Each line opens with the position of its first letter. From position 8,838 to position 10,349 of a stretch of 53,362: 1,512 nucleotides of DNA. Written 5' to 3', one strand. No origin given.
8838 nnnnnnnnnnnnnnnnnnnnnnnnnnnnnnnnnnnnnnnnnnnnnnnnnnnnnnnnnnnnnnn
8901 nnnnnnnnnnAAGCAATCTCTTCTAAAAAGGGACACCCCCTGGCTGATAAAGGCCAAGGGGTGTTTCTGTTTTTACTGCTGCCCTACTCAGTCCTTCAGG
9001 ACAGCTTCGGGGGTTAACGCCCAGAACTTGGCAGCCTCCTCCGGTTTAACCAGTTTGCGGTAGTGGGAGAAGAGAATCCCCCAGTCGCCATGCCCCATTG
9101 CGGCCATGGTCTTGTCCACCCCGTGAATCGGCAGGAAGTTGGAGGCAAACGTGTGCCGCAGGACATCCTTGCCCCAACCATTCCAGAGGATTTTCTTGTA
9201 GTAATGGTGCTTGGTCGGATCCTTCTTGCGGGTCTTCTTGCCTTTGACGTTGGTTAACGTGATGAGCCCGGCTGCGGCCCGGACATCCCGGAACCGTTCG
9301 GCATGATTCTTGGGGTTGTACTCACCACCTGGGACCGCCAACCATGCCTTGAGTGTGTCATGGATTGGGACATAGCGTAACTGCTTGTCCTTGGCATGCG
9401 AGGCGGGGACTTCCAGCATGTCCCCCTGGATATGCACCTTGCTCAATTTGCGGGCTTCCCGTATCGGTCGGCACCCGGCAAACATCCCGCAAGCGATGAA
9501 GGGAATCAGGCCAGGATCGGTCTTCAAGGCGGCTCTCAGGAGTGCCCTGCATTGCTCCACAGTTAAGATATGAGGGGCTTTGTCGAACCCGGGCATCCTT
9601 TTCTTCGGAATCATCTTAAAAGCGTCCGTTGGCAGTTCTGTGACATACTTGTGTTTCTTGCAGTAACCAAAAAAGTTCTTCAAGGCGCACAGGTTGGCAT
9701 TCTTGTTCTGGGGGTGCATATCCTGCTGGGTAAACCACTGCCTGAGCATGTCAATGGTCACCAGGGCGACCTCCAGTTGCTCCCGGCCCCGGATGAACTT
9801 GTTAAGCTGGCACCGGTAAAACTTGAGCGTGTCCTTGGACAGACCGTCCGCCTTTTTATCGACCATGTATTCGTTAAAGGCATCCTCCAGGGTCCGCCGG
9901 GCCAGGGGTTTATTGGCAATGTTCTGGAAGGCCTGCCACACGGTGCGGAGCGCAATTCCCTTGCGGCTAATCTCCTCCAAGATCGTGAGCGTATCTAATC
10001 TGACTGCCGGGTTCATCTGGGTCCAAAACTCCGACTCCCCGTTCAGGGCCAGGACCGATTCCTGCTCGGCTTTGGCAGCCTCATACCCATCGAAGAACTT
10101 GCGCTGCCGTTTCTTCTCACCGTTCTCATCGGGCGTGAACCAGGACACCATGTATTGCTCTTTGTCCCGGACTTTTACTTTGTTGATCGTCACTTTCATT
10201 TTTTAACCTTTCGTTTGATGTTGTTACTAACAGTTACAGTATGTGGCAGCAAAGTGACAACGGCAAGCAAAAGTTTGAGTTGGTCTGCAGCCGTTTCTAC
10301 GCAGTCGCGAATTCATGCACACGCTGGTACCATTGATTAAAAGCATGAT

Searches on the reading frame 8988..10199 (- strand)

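Call 40: search_protein_families(library=pfam, proteins=[window:8988-10199:-], max_evalue=0.001)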
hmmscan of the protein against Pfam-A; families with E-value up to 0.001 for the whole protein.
window:8988-10199:- (403 aa): 0 families

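Call 73: search_protein_families(library=phrogs, proteins=[window:8988-10199:-], max_evalue=0.001)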
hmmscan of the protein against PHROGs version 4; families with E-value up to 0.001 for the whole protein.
window:8988-10199:- (403 aa): 1 family
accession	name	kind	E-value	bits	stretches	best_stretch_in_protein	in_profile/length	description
phrog_1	-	integration and excision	3.1e-20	74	1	13-389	121-441/611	integrase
